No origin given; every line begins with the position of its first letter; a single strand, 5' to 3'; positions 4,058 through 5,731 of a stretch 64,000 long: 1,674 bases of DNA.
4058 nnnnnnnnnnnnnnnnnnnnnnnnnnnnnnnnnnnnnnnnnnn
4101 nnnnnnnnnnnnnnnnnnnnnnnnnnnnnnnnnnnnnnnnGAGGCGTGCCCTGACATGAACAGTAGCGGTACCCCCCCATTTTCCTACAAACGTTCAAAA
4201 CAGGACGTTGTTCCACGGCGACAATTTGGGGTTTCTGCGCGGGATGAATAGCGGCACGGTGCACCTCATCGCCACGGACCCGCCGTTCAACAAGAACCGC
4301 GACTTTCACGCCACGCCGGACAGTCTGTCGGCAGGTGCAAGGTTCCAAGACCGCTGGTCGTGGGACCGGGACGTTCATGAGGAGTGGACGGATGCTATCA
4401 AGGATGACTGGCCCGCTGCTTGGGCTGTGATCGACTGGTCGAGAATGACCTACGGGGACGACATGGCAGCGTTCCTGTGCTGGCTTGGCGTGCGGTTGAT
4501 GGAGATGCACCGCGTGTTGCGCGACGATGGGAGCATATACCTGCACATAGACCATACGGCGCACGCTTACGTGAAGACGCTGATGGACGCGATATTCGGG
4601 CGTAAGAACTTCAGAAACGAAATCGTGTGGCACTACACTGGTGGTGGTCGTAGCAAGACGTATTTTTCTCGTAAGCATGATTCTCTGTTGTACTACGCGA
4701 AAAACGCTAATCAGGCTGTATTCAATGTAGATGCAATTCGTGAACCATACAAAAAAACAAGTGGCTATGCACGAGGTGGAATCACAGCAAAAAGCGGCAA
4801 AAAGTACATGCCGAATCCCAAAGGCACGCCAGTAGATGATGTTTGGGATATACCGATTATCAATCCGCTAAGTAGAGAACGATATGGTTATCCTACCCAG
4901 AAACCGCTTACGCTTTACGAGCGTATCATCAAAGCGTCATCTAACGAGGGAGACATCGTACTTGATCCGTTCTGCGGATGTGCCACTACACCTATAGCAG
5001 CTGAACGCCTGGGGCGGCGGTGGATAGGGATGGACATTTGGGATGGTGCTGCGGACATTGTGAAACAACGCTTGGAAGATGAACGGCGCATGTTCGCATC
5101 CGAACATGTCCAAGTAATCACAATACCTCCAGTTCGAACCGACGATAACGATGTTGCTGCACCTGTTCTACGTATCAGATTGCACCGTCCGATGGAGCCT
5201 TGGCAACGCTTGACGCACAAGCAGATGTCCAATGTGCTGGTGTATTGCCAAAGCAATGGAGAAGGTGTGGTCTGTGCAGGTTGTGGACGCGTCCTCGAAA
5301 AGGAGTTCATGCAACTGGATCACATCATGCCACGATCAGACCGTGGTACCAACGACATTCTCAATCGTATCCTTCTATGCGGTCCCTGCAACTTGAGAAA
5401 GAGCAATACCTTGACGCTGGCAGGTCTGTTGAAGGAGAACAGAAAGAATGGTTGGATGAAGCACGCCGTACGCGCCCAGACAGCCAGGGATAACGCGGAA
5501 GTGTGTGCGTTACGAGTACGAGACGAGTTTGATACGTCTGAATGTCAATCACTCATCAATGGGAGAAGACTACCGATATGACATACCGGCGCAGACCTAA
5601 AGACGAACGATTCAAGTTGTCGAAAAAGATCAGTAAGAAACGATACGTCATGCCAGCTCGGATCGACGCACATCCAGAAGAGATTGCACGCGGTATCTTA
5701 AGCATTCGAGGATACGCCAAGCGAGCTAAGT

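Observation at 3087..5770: IS1595-family transposon carrying a methyltransferase-HNH fusion as cargo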

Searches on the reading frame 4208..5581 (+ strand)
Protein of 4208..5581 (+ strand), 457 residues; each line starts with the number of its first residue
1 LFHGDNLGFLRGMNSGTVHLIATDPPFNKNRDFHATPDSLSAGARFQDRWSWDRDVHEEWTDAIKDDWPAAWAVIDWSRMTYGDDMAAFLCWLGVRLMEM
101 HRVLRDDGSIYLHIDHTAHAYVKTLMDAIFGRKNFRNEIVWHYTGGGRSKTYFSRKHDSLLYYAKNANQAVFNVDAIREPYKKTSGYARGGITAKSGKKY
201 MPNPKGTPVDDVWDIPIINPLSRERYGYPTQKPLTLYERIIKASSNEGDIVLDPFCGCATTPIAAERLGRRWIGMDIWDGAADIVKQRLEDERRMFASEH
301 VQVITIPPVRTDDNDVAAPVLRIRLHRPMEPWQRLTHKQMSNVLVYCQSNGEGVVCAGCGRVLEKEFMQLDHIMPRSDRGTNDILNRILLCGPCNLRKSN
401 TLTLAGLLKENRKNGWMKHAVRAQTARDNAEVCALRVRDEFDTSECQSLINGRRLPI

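Call 4: search_protein_families(library=pfam, proteins=[window:4208-5581:+], max_evalue=0.01)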
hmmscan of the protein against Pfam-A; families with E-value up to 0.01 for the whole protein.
window:4208-5581:+ (457 aa): 4 families
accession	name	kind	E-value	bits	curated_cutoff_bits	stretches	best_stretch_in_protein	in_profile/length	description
PF01555.25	N6_N4_Mtase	-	2e-53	182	26.7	1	18-286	1-220/221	DNA methylase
PF01844.29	HNH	-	4.4e-10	40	21.4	1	356-400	1-46/47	HNH endonuclease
PF14279.12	HNH_5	-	1.5e-05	25.2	27.5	1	356-402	1-47/56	HNH endonuclease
PF13395.12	HNH_4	-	9.6e-05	22.7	22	1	364-401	15-51/54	HNH endonuclease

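Call 28: search_solved_structures(query=window:4208-5581:+, max_evalue=0.001, show_alignments=1)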
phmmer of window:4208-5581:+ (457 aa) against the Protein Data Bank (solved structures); distinct sequences matched with E-value up to 0.001: 15.
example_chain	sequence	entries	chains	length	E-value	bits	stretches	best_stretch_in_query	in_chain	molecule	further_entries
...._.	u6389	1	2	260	1.4e-24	89.7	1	71-277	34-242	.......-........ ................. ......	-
1eg2_A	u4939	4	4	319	4.1e-21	78.3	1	83-276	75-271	MODIFICATION METHYLASE RSRI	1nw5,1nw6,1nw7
1nw8_A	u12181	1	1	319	5e-21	78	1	84-276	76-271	MODIFICATION METHYLASE RSRI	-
9c3u_A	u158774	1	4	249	1.3e-20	76.6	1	83-288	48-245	Methyltransferase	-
8urk_A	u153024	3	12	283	1.9e-20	76.1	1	83-289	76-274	Methyltransferase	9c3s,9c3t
6pbd_A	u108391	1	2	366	2.2e-15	59.4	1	96-276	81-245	Modification methylase CcrMI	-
2zie_A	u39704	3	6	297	5.8e-12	48.1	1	226-301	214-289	Putative modification methylase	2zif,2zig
5hek_A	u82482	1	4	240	1.3e-10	43.7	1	214-288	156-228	Adenine specific DNA methyltransferase (DpnA)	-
5hfj_A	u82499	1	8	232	1.4e-10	43.5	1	214-281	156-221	Adenine specific DNA methyltransferase (DpnA)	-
6k0w_B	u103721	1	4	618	4.1e-10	42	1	4-170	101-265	Adenine specific DNA methyltransferase (Mod)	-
4zcf_A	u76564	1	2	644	6.4e-10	41.4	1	3-171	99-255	Restriction endonuclease EcoP15I, modification subunit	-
8s9m_A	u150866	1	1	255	8.2e-09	37.7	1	224-291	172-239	DNA cytosine-N4 methyltransferase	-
8s9n_A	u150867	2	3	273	1.1e-08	37.3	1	224-291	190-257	DNA cytosine-N4 methyltransferase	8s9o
7dsu_A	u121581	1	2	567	1.3e-07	33.8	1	88-164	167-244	Mbo45V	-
8d2k_A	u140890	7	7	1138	0.00045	22.1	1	356-400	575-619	CRISPR-associated endonuclease, Csn1 family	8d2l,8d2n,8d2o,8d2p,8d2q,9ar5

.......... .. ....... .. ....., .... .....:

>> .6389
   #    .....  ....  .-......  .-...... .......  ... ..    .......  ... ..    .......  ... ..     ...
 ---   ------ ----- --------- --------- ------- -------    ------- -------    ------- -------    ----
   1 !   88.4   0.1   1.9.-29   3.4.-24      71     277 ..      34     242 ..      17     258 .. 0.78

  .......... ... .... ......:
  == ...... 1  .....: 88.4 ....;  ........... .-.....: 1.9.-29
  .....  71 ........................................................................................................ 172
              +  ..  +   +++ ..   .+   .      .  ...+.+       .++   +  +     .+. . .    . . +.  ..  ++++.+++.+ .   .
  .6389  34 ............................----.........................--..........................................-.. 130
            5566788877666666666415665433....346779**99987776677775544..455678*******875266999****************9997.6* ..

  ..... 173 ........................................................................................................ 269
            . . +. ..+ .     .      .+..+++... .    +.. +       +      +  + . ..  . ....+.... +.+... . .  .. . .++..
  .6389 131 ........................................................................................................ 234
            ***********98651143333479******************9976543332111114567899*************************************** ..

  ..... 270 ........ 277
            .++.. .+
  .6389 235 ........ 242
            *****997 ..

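Call 29: search_protein_families(library=phrogs, proteins=[window:4208-5581:+], max_evalue=0.001)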
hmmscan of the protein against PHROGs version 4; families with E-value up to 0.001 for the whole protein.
window:4208-5581:+ (457 aa): 28 families (the best 25 are shown)
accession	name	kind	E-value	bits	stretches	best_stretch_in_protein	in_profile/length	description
phrog_67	-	other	2.8e-61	209.5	1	2-299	127-353/743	DNA methyltransferase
phrog_498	-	other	4.9e-23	82.5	1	12-291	217-422/633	DNA methyltransferase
phrog_3008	-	other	7.2e-18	65.7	1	228-293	150-215/244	DNA methyltransferase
phrog_18293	-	other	4.8e-12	46.9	1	225-295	43-113/119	methyltransferase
phrog_6952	-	other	1.9e-10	41.9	1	199-281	88-167/181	DNA methyltransferase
phrog_2118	-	DNA, RNA and nucleotide metabolism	5.8e-10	40.2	1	353-400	176-223/301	HNH endonuclease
phrog_6050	-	DNA, RNA and nucleotide metabolism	7e-10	39.3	1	350-405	308-364/402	HNH endonuclease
phrog_6025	-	other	7.4e-10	39.7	1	86-193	55-156/192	DNA methyltransferase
phrog_23085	-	unknown function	1.1e-09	39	1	220-291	36-108/138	-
phrog_23148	-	unknown function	1.3e-08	36.1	1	228-290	85-147/165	-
phrog_589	-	DNA, RNA and nucleotide metabolism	1.3e-07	32.6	1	354-421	92-161/179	HNH endonuclease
phrog_2214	-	DNA, RNA and nucleotide metabolism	3.4e-07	30.7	1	350-412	190-250/429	HNH endonuclease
phrog_338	-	DNA, RNA and nucleotide metabolism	6.1e-07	30.1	1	349-432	203-294/340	HNH endonuclease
phrog_333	-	DNA, RNA and nucleotide metabolism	1.1e-06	29.8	1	332-431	21-113/138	HNH endonuclease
phrog_7785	-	DNA, RNA and nucleotide metabolism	2e-06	28.9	1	352-402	69-115/147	HNH endonuclease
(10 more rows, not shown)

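Call 30: search_protein_families(library=padloc, proteins=[window:4208-5581:+], max_evalue=0.001)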
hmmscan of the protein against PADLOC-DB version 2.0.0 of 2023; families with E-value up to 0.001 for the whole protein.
window:4208-5581:+ (457 aa): 62 families (the best 25 are shown)
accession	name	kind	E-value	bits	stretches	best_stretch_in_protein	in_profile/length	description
PDLC03300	MTase_II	-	4.4e-60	201.3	1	3-306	16-293/302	Type II methyltransferase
PDLC03339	MTase_II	-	2.9e-58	195.5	1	85-292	56-274/399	Type II methyltransferase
PDLC03299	MTase_II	-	1.9e-49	166.7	2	86-291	59-259/296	Type II methyltransferase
PDLC03371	MTase_II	-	9.5e-45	151.1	1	2-293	14-256/260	Type II methyltransferase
PDLC03354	MTase_II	-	1.3e-42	144.3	2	198-299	296-392/425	Type II methyltransferase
PDLC03636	MTase_III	-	1.8e-36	124.1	2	88-184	95-190/575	Type III methyltransferase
PDLC03633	MTase_III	-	3.2e-35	119.9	1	79-294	141-358/616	Type III methyltransferase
PDLC03644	MTase_III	-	3.2e-30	103.4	2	88-172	108-193/542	Type III methyltransferase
PDLC03320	MTase_II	-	3.7e-30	103.1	1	87-292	77-277/289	Type II methyltransferase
PDLC03635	MTase_III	-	4.3e-29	99.7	2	87-173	266-357/708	Type III methyltransferase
PDLC03238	MTase_II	-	2.3e-28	97.4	1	55-292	137-366/428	Type II methyltransferase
PDLC03634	MTase_III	-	1.9e-25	87.8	2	2-203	98-286/621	Type III methyltransferase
PDLC03387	MTase_II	-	3.6e-24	83.4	1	135-292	142-278/289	Type II methyltransferase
PDLC03353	MTase_II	-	6.8e-24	82.8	1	2-291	13-252/260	Type II methyltransferase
PDLC03265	MTase_II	-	7.2e-24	82.8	2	207-291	249-330/333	Type II methyltransferase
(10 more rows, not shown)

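Call 31: search_protein_families(library=ncbifam, proteins=[window:4208-5581:+], max_evalue=0.001)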
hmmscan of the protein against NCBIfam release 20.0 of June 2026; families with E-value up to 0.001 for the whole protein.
window:4208-5581:+ (457 aa): 6 families
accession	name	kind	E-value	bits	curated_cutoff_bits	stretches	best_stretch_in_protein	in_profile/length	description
NF008572.0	PRK11524.1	equivalog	1.5e-36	126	292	1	87-293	59-260/294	adenine-specific DNA-methyltransferase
NF050803.1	DnaMtaseCcrMCaul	equivalog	1.1e-20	73.8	830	1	87-299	62-257/350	adenine-specific DNA-methyltransferase CcrM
NF010253.0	PRK13699.1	subfamily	2e-12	47.3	244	1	206-296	127-212/226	DNA methyltransferase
NF040563.1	guided_IscB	equivalog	2e-07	30.5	175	1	354-434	193-269/314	RNA-guided endonuclease IscB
TIGR01177.1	TIGR01177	hypoth_equivalog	0.00023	20.6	316.55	0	246-278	181-213/330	TIGR01177 family methyltransferase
NF049971.1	CRISPR_Cas9d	exception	0.00095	17.9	375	0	354-403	546-598/986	type II CRISPR RNA-guided endonuclease Cas9d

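Call 58: search_dna_similar(query=window:4208-5578:+, collection=phages, mode=protein, max_rows=15)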
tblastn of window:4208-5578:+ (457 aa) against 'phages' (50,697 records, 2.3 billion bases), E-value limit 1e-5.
Records with a match: 916; places in all: 968; records where one place covers at least 80% of the query: 0.
Best place of each record, by identity: <60% 916.
By first word of the organism name: Mycobacterium 144; Escherichia 123; Staphylococcus 65; Gordonia 51; Campylobacter 50; Synechococcus 44; Brucella 41; Vibrio 37; Lactococcus 26; Streptomyces 22; and 75 more.
By host as written in the record: - 127; Mycobacterium smegmatis mc2 155 79; Escherichia coli 40; Gordonia terrae 3612 37; Campylobacter jejuni 25; Staphylococcus aureus 23; Mycobacterium smegmatis mc#155 20; Escherichia coli K-12 MG1655 19; and 246 more.
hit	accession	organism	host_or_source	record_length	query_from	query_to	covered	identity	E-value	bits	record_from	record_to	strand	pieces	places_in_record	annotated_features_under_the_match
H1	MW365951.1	Streptomyces phage Hippo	Streptomyces lividans JI 1326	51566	1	307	61%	42.9%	9e-27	231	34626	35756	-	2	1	48: methyltransferase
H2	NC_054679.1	Streptomyces phage Werner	Streptomyces lividans JI 1326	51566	1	307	61%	42.9%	9e-27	231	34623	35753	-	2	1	48: DNA methyltransferase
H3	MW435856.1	Streptomyces phage Werner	Streptomyces lividans JI 1326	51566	1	307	61%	42.9%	9e-27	231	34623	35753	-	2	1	48: methyltransferase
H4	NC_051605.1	Mycobacterium phage Amgine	Mycobacterium smegmatis mc2 155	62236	1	307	62%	40.7%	3e-22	208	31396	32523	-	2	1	37: methyltransferase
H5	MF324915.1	Mycobacterium phage Amgine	Mycobacterium smegmatis mc2 155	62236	1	307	62%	40.7%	3e-22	208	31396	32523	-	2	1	37: DNA methylase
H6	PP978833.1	Streptomyces phage Emaanora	Streptomyces lividans JI 1326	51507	1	307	67%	36.3%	1e-52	196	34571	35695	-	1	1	51: DNA methyltransferase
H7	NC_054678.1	Streptomyces phage Yasdnil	Streptomyces griseus ATCC 10137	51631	1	307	67%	36.1%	5e-52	194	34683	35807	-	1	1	48: DNA methyltransferase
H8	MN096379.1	Streptomyces phage Yasdnil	Streptomyces griseus ATCC 10137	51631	1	307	67%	36.1%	5e-52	194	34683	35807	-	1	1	48: DNA methylase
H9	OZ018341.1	Marinitoga phage MPV1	-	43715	1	291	64%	36.7%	6e-54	200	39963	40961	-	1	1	DNA methyltransferase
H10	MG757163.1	Streptomyces phage OzzyJ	Streptomyces lividans JI1326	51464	1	307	67%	34.2%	8e-49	185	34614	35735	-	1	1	DNA methylase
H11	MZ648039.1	Streptomyces phage RedBear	Streptomyces lividans JI 1326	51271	1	307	67%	34.2%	2e-48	184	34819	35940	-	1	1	49: methyltransferase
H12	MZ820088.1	Streptomyces phage Katalie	Streptomyces lividans JI 1326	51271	1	307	67%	34.2%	2e-48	184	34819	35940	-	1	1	48: methyltransferase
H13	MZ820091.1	Streptomyces phage South40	Streptomyces lividans JI 1326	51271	1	307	67%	34.2%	2e-48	184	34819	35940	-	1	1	48: methyltransferase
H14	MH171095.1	Streptomyces phage Maneekul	Streptomyces xanthochromogenes NRRL ...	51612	1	307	67%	33.6%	2e-50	190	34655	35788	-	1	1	48: DNA methylase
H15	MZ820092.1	Streptomyces phage SarahRose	Streptomyces lividans JI 1326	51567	1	307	67%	33.6%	2e-50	189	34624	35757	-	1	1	48: DNA methylase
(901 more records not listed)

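Call 59: search_dna_similar(query=window:4208-5578:+, collection=plasmids, mode=protein, max_rows=15)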
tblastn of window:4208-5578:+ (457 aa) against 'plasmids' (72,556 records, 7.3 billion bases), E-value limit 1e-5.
Records with a match: 3128; places in all: 3412; records where one place covers at least 80% of the query: 0.
Best place of each record, by identity: <60% 3128.
By first word of the organism name: Klebsiella 1796; Escherichia 204; Burkholderia 121; Enterobacter 107; Citrobacter 102; Salmonella 101; Acinetobacter 73; Yersinia 65; Serratia 57; Raoultella 39; and 135 more.
By predicted mobility (MOB-suite, as given by PLSDB): conjugative 1818; non-mobilizable 824; mobilizable 486.
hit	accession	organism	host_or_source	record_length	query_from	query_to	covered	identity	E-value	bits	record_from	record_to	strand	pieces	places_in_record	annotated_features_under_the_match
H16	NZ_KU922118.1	Ancylobacter novellus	-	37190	1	364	80%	31.4%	6e-33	139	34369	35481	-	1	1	DNA methyltransferase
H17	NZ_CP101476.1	Cellulosimicrobium cellulans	water,poultry farm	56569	1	289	63%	39.1%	1e-24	223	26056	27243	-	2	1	DNA methyltransferase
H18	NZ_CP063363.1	Xanthobacter dioxanivorans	pure culture,active sludge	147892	1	364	80%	31.1%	9e-37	151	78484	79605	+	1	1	DNA methyltransferase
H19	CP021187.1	Rhizorhabdus wittichii DC-6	activated sludge of a wastewater ...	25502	1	364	80%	31.1%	1e-36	150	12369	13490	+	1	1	site-specific DNA-methyltransferase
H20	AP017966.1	Candidatus Megaera polyxenophila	-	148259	1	307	67%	36.5%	2e-54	203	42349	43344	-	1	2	adenine specific DNA methylase Mod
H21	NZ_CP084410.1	Sphingobium sp. CFD-2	cell culture,soil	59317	16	364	76%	31.8%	9e-31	133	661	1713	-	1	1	none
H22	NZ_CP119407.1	Limosilactobacillus fermentum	-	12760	1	289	63%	36.9%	4e-41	164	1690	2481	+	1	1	site-specific DNA-methyltransferase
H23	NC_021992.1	Acetobacter pasteurianus 386B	-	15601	1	364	80%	29.0%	1e-32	139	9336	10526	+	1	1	site-specific DNA-methyltransferase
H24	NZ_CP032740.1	Enterococcus casseliflavus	Homo sapiens,bile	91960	1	289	63%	36.4%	8e-42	166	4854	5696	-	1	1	site-specific DNA-methyltransferase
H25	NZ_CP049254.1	Microbacterium amylolyticum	cell culture,soil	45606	1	307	67%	33.5%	1e-48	186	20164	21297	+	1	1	DNA methyltransferase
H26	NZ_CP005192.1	Sphingobium sp. MI1205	-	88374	1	364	80%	28.2%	3e-32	137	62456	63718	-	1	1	site-specific DNA-methyltransferase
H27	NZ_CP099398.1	Rhizobium sp. Pop5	Phaseolus vulgaris,Cell culture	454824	1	290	63%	35.1%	4e-50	190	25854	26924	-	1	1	DNA methyltransferase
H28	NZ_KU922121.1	Xanthobacter flavus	-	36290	1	311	67%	32.5%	2e-26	145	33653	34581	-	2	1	site-specific DNA-methyltransferase | DNA methyltransferase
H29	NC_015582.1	Novosphingobium sp. PP1Y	-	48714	16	364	68%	31.9%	5e-13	152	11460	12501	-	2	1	none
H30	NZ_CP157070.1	Nitrosomonas europaea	cell culture,river sludge effuent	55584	1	289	63%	33.8%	2e-33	141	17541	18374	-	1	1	site-specific DNA-methyltransferase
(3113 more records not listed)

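Call 69: predict_structure(alignment_id=A4)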
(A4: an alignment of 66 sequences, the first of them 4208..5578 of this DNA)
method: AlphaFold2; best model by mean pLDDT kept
length: 457 residues; sequences in the alignment: 66
mean_pLDDT: 80.2   pTM: 0.63
mean pLDDT of the five models: 80.2, 79.8, 78.3, 76.5, 75.8
residues with pLDDT >= 90: 187; 70-90: 155; 50-70: 77; < 50: 38
segments of 3 or more residues with pLDDT < 50: 35-42, 152-156, 224-229, 317-327
pLDDT, mean of each block of 10 residues (from residue 1): 84 92 78 47 65 84 83 92 91 93 94 86 94 86 58 60 89 84 63 53 74 65 47 82 94 83 90 79 74 58 84 59 49 90 94 95 95 78 93 90 91 94 95 94 92 67
secondary structure, 60 per line:
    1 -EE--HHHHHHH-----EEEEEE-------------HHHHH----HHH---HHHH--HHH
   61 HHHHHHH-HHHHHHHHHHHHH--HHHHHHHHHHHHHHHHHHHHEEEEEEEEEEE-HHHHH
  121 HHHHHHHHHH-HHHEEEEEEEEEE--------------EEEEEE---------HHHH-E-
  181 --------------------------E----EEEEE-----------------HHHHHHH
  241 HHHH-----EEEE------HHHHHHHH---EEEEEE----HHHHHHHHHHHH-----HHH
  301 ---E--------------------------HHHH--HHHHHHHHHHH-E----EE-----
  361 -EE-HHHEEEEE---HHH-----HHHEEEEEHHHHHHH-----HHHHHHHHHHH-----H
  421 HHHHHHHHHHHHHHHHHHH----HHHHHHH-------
elements in order: H6-12 E18-23 H37-41 H52-55 H58-67 H69-81 H84-103 E104-114 H116-130 E135-144 E159-164 H174-177 E212-216 H234-244 E250-253 H260-267 E271-276 H281-292 H331-334 H337-347 E368-372 E387-391 H392-398 H404-414 H420-439 H444-450
